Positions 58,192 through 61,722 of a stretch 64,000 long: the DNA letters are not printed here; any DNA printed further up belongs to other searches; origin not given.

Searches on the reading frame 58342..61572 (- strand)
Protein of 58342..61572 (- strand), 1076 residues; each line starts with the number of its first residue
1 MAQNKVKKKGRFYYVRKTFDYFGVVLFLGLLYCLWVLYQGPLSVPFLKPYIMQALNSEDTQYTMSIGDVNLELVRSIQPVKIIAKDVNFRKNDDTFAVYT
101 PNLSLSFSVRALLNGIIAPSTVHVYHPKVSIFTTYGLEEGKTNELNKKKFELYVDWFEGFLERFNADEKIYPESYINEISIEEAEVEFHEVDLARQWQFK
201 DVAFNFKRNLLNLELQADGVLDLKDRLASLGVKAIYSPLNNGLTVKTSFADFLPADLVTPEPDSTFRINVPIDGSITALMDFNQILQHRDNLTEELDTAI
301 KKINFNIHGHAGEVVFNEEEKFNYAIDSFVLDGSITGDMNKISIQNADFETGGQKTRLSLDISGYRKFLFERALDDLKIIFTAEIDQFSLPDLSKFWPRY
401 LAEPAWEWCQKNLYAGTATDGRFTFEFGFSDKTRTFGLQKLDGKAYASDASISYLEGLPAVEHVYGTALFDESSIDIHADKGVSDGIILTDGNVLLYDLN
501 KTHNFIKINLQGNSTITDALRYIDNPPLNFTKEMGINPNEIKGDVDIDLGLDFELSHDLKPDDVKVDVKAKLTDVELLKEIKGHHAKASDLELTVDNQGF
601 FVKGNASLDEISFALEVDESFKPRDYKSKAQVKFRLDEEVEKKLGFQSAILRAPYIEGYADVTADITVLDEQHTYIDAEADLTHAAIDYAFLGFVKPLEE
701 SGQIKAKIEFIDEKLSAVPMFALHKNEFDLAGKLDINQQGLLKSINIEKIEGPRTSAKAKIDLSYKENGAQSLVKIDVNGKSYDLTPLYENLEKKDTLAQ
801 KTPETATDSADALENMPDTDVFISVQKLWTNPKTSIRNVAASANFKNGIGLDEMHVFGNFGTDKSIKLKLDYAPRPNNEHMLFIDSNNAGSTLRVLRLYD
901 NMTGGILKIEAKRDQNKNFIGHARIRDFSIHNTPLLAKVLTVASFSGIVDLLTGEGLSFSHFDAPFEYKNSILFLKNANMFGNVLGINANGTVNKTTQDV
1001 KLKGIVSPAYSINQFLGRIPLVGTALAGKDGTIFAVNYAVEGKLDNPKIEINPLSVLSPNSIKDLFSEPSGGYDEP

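Call 70: search_protein_families(library=pfam, proteins=[window:58342-61572:-], max_evalue=0.00001)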
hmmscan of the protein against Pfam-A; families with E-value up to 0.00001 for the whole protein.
window:58342-61572:- (1076 aa): 1 family
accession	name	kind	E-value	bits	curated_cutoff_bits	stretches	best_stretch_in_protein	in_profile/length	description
PF13116.12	YhdP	-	3.2e-41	141.7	46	2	338-859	446-923/1224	YhdP protein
